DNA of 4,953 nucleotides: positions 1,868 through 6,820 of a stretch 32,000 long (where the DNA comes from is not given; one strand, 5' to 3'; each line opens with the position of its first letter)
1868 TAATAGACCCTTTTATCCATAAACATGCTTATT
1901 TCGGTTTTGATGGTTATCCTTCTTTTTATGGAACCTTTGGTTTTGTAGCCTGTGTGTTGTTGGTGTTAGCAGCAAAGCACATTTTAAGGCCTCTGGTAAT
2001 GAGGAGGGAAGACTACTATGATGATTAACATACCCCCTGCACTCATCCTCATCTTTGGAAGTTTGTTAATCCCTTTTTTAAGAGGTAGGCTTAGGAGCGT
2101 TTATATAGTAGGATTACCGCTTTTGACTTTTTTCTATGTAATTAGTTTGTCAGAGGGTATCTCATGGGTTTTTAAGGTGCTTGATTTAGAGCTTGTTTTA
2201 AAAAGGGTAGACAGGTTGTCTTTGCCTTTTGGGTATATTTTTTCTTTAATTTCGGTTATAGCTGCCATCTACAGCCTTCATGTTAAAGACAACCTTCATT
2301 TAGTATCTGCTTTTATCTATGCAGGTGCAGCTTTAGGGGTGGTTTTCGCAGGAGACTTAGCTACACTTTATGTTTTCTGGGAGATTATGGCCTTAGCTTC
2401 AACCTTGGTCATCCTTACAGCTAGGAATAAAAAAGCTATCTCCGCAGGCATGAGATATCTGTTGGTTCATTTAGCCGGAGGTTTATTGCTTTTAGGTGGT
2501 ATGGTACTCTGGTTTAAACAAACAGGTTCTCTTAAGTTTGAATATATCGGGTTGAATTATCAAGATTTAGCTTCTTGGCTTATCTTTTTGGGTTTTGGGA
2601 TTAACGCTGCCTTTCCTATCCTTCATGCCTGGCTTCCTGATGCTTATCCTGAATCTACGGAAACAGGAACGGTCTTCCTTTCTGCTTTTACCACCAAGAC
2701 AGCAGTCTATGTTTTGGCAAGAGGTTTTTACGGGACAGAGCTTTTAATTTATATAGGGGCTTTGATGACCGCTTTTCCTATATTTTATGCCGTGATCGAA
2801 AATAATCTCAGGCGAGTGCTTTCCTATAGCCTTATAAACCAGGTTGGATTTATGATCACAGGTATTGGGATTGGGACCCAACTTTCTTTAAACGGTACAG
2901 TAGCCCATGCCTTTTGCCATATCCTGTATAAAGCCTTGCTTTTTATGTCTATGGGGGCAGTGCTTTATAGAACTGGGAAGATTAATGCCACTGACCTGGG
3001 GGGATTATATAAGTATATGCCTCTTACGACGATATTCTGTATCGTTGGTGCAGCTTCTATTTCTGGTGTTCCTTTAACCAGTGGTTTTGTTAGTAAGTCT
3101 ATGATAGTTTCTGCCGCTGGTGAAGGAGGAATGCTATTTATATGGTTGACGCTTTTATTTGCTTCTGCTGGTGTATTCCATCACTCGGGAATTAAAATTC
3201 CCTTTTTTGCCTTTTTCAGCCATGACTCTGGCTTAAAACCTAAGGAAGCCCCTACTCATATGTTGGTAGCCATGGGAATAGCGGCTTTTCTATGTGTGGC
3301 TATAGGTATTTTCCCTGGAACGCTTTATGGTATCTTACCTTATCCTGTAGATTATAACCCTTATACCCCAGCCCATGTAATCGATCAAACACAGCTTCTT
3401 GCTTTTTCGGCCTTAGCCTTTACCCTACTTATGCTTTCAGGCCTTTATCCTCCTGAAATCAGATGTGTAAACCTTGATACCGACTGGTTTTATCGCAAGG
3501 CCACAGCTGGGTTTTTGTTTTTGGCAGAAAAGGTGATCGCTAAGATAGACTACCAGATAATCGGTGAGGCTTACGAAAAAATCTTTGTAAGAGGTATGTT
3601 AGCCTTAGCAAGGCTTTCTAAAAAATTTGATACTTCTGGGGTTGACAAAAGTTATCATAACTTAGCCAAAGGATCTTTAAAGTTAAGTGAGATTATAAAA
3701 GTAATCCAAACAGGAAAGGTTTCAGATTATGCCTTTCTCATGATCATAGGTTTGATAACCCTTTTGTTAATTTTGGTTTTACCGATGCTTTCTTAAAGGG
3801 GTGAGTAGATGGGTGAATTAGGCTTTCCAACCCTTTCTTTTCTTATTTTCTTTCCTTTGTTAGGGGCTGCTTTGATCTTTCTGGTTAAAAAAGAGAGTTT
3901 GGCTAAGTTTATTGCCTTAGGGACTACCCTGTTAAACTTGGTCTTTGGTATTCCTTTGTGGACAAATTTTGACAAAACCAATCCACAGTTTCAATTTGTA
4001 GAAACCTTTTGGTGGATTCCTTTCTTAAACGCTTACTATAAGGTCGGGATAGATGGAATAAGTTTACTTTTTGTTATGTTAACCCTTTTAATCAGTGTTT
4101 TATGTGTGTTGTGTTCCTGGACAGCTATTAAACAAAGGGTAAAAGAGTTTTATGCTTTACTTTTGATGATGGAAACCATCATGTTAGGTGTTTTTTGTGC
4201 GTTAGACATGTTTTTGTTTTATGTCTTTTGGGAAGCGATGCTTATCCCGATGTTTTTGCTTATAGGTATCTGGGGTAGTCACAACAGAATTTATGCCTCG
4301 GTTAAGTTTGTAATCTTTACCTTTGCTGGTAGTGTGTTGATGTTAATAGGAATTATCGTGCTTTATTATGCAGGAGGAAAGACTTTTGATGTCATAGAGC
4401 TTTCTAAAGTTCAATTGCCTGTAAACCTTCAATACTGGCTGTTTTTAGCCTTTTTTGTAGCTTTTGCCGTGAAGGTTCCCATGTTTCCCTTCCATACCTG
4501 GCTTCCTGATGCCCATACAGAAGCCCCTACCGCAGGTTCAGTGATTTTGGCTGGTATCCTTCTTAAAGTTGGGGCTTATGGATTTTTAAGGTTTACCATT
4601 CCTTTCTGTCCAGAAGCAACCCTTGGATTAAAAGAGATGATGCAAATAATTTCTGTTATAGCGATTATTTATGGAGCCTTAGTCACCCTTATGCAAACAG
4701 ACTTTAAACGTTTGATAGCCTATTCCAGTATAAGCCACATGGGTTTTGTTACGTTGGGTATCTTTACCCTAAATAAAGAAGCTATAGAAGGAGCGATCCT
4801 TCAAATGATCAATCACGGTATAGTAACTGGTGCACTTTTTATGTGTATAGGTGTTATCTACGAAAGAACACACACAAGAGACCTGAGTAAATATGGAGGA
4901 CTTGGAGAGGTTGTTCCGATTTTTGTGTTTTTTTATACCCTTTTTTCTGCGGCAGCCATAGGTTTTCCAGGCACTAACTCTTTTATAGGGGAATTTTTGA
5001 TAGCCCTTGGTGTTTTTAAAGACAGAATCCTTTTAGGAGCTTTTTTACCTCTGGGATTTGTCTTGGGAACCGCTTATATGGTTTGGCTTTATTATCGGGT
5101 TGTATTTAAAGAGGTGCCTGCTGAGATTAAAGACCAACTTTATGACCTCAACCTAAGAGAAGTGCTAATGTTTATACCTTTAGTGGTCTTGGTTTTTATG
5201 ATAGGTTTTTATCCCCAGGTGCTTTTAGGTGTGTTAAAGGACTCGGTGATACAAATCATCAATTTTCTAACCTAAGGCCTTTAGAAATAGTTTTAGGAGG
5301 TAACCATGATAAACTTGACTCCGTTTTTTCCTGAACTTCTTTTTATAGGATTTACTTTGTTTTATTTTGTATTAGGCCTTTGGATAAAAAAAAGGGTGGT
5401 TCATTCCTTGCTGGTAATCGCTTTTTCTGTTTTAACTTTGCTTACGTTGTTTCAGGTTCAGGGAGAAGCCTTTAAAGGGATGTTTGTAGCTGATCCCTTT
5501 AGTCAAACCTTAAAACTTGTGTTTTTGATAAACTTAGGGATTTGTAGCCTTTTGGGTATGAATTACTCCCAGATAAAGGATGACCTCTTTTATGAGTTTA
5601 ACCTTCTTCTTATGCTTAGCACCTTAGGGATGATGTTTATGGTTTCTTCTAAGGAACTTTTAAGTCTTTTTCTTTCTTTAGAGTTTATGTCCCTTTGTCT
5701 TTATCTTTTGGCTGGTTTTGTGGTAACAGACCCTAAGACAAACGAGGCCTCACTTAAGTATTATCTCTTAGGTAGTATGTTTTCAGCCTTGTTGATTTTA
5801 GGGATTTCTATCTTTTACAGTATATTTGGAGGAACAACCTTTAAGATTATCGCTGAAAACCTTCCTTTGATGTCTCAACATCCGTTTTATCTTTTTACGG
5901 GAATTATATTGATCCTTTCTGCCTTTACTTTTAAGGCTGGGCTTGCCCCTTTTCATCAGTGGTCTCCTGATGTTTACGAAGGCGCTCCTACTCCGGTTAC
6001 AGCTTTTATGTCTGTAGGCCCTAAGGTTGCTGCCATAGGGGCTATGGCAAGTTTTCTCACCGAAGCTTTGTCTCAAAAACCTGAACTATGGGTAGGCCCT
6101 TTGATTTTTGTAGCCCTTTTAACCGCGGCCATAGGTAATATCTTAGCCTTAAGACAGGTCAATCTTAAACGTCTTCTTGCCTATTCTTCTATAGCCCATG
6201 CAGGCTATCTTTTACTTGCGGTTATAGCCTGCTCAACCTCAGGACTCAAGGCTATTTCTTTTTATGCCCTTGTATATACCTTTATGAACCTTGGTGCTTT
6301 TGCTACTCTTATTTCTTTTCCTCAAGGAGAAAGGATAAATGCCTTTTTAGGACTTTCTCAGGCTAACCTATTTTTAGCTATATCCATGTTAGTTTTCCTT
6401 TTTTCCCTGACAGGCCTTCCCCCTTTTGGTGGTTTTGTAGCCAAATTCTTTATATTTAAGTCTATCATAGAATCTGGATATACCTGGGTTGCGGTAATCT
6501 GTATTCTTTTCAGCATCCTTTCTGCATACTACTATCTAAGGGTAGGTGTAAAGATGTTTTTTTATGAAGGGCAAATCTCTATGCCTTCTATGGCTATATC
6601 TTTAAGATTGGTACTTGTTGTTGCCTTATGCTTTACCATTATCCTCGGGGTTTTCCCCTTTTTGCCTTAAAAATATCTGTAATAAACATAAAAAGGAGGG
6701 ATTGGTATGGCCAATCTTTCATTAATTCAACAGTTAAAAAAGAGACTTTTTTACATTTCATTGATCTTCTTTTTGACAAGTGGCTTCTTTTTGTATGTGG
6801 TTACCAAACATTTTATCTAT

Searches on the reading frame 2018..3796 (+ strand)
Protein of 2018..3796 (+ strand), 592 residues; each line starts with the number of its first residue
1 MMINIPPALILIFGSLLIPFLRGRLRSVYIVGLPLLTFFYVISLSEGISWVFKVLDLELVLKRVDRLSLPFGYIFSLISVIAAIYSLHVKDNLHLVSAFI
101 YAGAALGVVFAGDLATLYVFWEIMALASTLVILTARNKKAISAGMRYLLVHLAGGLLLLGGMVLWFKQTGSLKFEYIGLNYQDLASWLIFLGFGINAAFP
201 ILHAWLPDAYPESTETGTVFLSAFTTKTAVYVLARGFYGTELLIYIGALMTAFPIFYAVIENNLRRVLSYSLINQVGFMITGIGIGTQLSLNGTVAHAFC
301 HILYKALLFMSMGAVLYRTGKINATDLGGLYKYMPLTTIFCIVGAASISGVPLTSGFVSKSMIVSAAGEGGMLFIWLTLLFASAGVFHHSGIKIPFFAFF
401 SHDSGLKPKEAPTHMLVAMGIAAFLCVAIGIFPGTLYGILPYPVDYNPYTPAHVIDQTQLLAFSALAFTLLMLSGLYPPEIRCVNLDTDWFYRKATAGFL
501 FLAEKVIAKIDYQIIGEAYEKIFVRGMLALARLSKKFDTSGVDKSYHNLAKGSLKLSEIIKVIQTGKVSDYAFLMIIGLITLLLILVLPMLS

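Call 9: search_protein_families(library=pfam, proteins=[window:2018-3796:+], max_evalue=0.00001)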
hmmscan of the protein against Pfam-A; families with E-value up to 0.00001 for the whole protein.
window:2018-3796:+ (592 aa): 1 family
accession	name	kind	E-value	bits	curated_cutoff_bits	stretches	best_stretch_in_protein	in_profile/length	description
PF00361.26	Proton_antipo_M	-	2.7e-47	161.8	21.5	1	111-383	1-291/294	NADH:quinone oxidoreductase/Mrp antiporter, TM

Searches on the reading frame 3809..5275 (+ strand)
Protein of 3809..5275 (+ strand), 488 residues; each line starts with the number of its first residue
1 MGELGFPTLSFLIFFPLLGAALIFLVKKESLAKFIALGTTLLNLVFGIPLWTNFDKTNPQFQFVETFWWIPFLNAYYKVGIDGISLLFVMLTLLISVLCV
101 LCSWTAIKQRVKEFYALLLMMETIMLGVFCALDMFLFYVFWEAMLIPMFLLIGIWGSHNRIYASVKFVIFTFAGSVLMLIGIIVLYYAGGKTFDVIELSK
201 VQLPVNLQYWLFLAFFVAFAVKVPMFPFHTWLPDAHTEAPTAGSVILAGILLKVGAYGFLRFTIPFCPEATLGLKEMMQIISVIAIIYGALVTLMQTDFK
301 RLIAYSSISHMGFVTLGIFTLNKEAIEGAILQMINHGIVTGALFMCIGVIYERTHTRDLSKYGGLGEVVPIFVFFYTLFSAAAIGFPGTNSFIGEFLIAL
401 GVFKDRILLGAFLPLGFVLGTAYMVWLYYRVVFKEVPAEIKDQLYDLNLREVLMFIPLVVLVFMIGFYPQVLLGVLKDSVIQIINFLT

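Call 9: search_protein_families(library=pfam, proteins=[window:3809-5275:+], max_evalue=0.00001)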
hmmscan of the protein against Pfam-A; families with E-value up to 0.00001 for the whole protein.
window:3809-5275:+ (488 aa): 1 family
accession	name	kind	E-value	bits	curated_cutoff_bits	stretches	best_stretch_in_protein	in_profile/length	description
PF00361.26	Proton_antipo_M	-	1.2e-78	264.7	21.5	1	131-412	1-285/294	NADH:quinone oxidoreductase/Mrp antiporter, TM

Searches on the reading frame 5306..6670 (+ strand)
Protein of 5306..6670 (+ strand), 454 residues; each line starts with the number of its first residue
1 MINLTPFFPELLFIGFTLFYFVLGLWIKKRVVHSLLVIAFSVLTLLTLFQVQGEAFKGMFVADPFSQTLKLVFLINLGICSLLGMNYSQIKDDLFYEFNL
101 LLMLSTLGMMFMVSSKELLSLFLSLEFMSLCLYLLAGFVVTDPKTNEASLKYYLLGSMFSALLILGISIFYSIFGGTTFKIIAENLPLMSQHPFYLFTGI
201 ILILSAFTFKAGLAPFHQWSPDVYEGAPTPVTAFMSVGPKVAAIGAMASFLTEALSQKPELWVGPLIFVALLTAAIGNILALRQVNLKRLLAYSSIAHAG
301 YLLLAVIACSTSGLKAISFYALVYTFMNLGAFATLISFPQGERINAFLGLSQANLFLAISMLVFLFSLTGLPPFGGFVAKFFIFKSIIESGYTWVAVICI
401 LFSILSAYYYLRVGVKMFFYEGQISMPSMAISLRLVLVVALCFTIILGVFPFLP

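Call 9: search_protein_families(library=pfam, proteins=[window:5306-6670:+], max_evalue=0.00001)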
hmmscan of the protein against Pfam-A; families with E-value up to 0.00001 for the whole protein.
window:5306-6670:+ (454 aa): 1 family
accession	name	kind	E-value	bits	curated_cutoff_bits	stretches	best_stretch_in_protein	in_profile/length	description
PF00361.26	Proton_antipo_M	-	1.1e-63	215.7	21.5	1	115-404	1-292/294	NADH:quinone oxidoreductase/Mrp antiporter, TM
